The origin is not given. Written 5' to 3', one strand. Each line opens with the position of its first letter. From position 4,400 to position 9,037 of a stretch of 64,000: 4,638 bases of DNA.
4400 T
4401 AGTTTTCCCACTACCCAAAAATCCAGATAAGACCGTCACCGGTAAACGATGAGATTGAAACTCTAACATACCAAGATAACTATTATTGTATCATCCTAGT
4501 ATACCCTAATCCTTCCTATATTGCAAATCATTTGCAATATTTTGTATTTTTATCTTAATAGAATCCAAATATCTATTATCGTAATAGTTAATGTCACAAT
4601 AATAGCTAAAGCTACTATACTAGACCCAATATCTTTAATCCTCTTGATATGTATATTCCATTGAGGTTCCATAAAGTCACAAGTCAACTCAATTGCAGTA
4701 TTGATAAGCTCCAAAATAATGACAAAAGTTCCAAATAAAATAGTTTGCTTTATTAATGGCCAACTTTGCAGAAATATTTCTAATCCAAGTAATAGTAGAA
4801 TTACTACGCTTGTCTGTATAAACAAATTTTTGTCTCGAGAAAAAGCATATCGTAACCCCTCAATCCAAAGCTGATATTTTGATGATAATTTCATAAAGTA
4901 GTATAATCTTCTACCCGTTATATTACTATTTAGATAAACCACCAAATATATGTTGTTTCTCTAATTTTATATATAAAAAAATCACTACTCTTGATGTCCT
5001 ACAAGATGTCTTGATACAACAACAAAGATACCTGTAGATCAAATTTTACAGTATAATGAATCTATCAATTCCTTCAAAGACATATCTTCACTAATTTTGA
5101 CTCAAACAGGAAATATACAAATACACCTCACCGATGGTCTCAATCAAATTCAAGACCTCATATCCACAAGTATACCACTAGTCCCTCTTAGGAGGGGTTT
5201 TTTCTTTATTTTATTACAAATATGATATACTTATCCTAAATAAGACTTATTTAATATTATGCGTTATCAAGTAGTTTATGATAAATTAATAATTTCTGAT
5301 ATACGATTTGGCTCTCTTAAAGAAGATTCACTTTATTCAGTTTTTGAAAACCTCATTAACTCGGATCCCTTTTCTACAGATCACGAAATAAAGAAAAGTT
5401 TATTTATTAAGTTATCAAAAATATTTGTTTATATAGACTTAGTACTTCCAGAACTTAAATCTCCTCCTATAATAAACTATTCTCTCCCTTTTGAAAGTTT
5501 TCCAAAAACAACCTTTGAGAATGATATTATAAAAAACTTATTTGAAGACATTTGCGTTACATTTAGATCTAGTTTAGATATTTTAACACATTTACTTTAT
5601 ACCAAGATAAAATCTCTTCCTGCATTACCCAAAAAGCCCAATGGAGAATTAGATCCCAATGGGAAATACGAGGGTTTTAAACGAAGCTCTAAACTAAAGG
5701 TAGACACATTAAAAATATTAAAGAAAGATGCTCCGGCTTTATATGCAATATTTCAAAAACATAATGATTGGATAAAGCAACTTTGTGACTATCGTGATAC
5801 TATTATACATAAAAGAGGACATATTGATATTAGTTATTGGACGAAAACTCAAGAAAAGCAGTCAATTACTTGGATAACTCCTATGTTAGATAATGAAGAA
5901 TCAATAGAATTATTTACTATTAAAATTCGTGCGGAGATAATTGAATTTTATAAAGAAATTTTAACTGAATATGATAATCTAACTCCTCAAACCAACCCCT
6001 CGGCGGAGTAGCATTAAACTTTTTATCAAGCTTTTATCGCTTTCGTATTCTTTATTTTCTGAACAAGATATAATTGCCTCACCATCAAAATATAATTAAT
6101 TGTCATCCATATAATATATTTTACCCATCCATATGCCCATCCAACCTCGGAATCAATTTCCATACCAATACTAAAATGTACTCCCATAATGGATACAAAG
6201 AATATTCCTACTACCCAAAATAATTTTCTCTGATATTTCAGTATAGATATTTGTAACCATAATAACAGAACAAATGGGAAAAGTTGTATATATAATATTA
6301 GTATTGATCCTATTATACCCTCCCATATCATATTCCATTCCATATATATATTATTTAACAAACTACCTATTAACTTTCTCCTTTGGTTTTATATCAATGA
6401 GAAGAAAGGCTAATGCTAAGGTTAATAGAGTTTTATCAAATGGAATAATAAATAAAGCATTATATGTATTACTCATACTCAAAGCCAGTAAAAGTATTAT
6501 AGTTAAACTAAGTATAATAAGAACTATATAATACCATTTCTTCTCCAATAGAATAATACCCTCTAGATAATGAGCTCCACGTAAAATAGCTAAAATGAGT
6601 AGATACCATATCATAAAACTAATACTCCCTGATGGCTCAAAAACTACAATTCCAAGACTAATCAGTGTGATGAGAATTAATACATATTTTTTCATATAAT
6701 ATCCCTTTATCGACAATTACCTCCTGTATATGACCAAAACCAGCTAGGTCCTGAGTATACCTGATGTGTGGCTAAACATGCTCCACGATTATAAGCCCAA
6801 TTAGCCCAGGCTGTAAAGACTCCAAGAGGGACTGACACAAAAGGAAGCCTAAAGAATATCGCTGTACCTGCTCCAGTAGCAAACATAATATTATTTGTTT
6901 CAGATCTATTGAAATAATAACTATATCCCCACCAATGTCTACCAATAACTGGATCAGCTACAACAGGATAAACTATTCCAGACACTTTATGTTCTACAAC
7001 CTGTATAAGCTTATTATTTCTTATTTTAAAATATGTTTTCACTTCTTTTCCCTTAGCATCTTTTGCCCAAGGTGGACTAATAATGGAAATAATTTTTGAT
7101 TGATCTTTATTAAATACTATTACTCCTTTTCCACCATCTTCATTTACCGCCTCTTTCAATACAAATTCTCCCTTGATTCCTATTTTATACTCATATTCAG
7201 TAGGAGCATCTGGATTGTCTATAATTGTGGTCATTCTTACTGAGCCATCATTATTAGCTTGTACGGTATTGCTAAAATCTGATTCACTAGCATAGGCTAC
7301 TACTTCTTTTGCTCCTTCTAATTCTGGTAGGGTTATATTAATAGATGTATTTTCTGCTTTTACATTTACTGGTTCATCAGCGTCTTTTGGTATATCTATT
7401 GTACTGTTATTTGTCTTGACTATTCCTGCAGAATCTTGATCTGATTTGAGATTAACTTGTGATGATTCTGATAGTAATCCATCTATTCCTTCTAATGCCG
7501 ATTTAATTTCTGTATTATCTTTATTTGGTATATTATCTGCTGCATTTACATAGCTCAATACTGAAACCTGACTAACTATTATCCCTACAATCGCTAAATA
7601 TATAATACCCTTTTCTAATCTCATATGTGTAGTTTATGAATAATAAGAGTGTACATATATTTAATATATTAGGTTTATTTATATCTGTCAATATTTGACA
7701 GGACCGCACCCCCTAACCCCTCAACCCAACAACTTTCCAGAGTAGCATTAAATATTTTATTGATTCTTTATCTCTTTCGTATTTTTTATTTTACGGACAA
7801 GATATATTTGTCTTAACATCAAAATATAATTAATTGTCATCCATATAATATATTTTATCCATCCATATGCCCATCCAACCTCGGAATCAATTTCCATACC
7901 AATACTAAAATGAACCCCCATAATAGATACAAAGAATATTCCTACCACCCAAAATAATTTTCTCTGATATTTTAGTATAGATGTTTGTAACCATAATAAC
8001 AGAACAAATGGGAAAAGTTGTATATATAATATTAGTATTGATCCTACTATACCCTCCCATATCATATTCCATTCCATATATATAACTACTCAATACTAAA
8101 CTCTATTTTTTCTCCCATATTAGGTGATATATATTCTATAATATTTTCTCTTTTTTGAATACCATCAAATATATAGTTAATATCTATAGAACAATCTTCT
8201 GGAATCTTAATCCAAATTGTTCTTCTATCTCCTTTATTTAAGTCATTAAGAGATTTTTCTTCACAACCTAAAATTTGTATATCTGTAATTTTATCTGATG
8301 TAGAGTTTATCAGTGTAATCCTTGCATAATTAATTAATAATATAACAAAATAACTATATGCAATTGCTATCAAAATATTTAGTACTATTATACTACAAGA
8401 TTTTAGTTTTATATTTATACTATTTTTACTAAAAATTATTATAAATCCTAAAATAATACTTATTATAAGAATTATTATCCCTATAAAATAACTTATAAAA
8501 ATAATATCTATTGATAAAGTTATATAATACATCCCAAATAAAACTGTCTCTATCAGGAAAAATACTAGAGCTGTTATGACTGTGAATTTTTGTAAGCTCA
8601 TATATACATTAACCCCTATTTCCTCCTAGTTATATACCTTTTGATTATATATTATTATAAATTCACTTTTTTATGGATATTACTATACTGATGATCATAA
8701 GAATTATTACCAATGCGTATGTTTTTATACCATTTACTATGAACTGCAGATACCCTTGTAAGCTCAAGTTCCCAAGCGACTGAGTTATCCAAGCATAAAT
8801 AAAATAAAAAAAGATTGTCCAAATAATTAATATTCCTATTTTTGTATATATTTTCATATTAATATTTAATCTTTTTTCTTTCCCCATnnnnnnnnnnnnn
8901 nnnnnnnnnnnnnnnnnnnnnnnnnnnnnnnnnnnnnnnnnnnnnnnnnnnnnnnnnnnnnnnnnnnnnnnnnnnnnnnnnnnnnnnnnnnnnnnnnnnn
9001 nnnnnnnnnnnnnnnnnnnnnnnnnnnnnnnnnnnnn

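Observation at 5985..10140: Tandem array of secreted proteins with variable toxin-like C-termini plus small membrane (immunity-like) genes, seeded from the 3' end of an ABC transporter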

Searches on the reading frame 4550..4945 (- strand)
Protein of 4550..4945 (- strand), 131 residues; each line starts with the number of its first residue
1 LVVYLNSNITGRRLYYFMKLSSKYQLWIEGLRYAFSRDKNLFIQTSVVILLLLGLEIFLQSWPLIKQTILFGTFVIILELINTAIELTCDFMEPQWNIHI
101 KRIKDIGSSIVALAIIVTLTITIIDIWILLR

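Call 36: search_protein_families(library=pfam, proteins=[window:4550-4945:-], max_evalue=10)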
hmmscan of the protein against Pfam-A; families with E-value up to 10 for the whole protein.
window:4550-4945:- (131 aa): 2 families
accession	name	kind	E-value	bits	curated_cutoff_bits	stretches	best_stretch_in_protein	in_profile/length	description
PF01219.24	DAGK_prokar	-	2.7e-19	69.3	22.3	1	28-124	4-100/102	Prokaryotic diacylglycerol kinase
PF05656.20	DUF805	-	1.3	10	25.7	1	59-123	31-91/111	Protein of unknown function (DUF805)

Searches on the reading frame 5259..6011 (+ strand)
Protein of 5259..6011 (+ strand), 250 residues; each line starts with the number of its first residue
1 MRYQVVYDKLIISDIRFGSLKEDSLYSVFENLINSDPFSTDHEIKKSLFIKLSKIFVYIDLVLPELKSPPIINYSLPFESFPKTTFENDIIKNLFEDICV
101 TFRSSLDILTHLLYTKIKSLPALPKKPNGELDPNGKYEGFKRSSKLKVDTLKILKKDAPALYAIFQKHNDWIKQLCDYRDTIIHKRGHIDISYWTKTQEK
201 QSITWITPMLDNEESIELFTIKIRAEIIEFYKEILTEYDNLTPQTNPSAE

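Call 6: search_protein_families(library=pfam, proteins=[window:5259-6011:+], max_evalue=1)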
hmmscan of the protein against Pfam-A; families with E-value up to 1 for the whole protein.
window:5259-6011:+ (250 aa): 0 families

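Call 7: search_protein_families(library=ncbifam, proteins=[window:5259-6011:+], max_evalue=1)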
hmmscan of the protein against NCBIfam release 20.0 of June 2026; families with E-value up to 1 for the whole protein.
window:5259-6011:+ (250 aa): 0 families

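Call 74: search_protein_families(library=phrogs, proteins=[window:5259-6011:+], max_evalue=0.01)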
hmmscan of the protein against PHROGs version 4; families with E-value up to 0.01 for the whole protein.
window:5259-6011:+ (250 aa): 0 families

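Call 76: search_solved_structures(query=window:5259-6011:+, max_evalue=1)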
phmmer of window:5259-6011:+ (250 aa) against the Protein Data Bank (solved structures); distinct sequences matched with E-value up to 1: 2.
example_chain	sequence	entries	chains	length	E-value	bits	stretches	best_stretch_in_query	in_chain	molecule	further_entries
8apn_Ub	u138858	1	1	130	0.52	13.2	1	158-242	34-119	mL105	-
8a22_Ub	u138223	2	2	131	0.53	13.2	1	159-242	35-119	mL105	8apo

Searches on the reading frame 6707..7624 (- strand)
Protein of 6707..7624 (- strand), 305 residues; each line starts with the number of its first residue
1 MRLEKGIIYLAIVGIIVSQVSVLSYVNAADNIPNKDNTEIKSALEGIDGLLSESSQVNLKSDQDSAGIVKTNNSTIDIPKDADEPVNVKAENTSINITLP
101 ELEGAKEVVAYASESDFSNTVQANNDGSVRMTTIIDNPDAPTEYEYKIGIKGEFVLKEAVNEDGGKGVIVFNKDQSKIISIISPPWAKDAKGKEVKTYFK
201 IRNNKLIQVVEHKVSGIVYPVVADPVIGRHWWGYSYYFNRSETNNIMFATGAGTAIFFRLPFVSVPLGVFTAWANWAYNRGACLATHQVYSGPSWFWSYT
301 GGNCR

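Call 6: search_protein_families(library=pfam, proteins=[window:6707-7624:-], max_evalue=1)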
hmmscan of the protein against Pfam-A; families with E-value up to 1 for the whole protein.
window:6707-7624:- (305 aa): 0 families

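Call 7: search_protein_families(library=ncbifam, proteins=[window:6707-7624:-], max_evalue=1)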
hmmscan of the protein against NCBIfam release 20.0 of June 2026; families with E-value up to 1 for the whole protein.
window:6707-7624:- (305 aa): 2 families
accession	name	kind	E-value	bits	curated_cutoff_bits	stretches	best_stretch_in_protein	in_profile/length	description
NF006080.0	PRK08226.1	equivalog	0.0045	16.5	356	1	76-160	40-124/263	SDR family oxidoreductase UcpA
NF033080.0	AAC_3_II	subfamily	0.13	11.7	480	1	12-71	158-213/268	AAC(3)-II family aminoglycoside N-acetyltransferase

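Call 36: search_protein_families(library=pfam, proteins=[P0121], max_evalue=10)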
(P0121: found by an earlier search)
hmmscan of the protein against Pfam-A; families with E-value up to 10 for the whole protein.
P0121 (309 aa): 1 family
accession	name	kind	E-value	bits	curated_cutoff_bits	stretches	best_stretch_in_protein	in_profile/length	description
PF07979.17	Intimin_C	-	0.26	12.2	27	1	188-225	60-99/101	Intimin C-type lectin domain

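Call 63: find_encoding_contigs(protein=window:6707-7624:-, flank=6000, max_places=6)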
Protein window:6707-7624:- (305 aa): 4 contigs read that carry it; 2 places shown.
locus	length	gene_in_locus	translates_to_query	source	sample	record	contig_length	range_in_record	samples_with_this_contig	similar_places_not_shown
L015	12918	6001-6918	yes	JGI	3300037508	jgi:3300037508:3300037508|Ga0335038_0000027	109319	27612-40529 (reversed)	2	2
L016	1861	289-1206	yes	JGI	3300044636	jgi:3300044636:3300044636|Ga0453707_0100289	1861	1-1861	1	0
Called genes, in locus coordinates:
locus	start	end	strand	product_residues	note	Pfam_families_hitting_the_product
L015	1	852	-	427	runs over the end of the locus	PF01943:Polysacc_synt, PF13440:Polysacc_synt_3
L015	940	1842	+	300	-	PF04018:VCA0040-like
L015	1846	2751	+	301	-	PF00005:ABC_tran, PF13175:AAA_15 (faint), PF13304:AAA_21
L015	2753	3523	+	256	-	PF01061:ABC2_membrane, PF12698:ABC2_membrane_3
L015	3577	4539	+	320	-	-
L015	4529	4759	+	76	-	-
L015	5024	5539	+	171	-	-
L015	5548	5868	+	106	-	-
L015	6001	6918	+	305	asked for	-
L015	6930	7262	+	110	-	-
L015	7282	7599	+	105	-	-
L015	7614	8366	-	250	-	-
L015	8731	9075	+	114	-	PF01219:DAGK_prokar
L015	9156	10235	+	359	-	PF02492:cobW, PF07683:CobW_C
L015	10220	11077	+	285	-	PF01656:CbiA, PF13614:AAA_31 (weak)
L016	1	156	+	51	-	?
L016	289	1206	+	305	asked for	-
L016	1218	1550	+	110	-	-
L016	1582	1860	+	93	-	?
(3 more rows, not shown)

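Call 74: search_protein_families(library=phrogs, proteins=[window:6707-7624:-], max_evalue=0.01)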
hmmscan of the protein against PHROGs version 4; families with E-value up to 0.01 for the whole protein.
window:6707-7624:- (305 aa): 0 families

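Call 88: predict_structure(alignment_id=A3)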
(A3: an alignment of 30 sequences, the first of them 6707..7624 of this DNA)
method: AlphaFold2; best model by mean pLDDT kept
length: 305 residues; sequences in the alignment: 30
mean_pLDDT: 74.6   pTM: 0.69
mean pLDDT of the five models: 74.6, 61.6, 61.5, 60.3, 59.1
residues with pLDDT >= 90: 58; 70-90: 151; 50-70: 60; < 50: 36
segments of 3 or more residues with pLDDT < 50: 1-4, 12-35, 102-107
pLDDT, mean of each block of 10 residues (from residue 1): 50 46 33 52 72 63 75 76 78 73 47 70 76 89 86 88 89 87 92 93 93 93 78 82 80 55 63 86 86 85 81
secondary structure, 60 per line:
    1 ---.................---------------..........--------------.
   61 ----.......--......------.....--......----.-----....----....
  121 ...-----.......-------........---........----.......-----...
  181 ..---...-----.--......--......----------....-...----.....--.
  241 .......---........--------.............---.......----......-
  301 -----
elements in order: H4-20 H36-45 E65-71 E74-79 E86-90 E93-98 E109-112 E117-123 E129-135 E143-150 E154-161 E166-172 E178-182 E186-188 E197-202 E205-210 E221-224 E226-228 E233-237 H240-247 H251-258 H267-279 E283-289 E294-299

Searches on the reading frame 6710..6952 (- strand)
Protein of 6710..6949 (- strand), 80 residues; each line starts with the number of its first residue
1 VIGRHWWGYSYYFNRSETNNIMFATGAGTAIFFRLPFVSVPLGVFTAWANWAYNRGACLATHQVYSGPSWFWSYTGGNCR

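Call 36: search_protein_families(library=pfam, proteins=[window:6710-6949:-], max_evalue=10)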
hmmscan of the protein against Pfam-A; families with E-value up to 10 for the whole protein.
seq(80 aa): 1 family
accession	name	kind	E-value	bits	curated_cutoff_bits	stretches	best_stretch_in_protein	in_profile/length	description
PF03372.29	Exo_endo_phos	-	0.088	13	24.5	1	9-45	58-89/225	Endonuclease/Exonuclease/phosphatase family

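Call 96: find_homologous_proteins(query=A4, max_evalue=0.001)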
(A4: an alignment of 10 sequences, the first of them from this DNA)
Query A4 (10 sequences) (81 aa, profile of the alignment): 1 proteins with E <= 0.001 among 3040 candidates.
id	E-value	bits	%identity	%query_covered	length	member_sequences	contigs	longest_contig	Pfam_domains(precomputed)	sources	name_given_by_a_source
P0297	2.2e-7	49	27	91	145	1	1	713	-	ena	-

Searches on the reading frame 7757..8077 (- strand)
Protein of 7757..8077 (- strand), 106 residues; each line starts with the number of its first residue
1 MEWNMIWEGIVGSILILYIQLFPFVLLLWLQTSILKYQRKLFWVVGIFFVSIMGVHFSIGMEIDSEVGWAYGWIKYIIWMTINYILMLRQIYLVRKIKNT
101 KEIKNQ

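Call 36: search_protein_families(library=pfam, proteins=[P0121, window:7757-8077:-], max_evalue=10)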
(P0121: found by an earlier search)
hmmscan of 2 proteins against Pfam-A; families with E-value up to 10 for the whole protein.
P0121 (309 aa): 1 family
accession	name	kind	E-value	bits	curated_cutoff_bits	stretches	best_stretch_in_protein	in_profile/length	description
PF07979.17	Intimin_C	-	0.26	12.2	27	1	188-225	60-99/101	Intimin C-type lectin domain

window:7757-8077:- (106 aa): 1 family
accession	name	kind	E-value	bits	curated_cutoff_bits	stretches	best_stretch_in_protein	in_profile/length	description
PF24379.1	DUF7535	-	2.2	8.5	27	1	3-35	25-57/60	Family of unknown function (DUF7535)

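Call 60: find_homologous_proteins(query=window:7757-8077:-)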
Query window:7757-8077:- (106 aa): 24 proteins with E <= 0.001 among 25 candidates.
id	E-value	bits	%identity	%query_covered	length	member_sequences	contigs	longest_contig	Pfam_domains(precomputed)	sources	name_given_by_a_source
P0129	9.9e-59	214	96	98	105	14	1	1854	-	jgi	-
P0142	4.8e-56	206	92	100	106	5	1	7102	-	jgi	jgi:hypothetical protein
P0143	1.7e-48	181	82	98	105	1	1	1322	-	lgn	-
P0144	4.0e-47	177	83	96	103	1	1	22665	-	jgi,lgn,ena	jgi:hypothetical protein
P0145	6.7e-47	176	81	96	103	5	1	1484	-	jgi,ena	-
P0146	7.2e-47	176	82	96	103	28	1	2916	-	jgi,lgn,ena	-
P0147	1.6e-46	175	83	96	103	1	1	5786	-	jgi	jgi:hypothetical protein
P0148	4.5e-45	170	80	93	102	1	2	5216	-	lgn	-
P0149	3.1e-44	168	82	92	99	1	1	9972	-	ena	-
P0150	1.2e-42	163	78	92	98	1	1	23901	-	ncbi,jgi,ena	jgi:hypothetical protein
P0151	8.9e-41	157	78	92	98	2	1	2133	-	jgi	-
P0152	7.1e-40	154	75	96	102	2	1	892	-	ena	-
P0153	9.7e-40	153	72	95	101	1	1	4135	-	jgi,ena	jgi:hypothetical protein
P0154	1.0e-39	153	80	85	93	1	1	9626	-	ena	-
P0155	7.3e-39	150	73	96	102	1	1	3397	-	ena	-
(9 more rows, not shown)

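Call 74: search_protein_families(library=phrogs, proteins=[window:7757-8077:-], max_evalue=0.01)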
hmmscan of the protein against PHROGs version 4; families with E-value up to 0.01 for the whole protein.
window:7757-8077:- (106 aa): 0 families

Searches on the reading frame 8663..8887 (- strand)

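Call 6: search_protein_families(library=pfam, proteins=[window:8663-8887:-], max_evalue=1)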
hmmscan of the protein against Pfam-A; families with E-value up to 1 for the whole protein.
window:8663-8887:- (74 aa): 1 family
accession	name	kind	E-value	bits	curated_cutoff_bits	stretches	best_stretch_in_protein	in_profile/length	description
PF11188.13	DUF2975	-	0.096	13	27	1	10-65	55-109/130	Protein of unknown function (DUF2975)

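Call 7: search_protein_families(library=ncbifam, proteins=[window:8663-8887:-], max_evalue=1)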
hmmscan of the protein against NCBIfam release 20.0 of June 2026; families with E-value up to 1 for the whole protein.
window:8663-8887:- (74 aa): 0 families
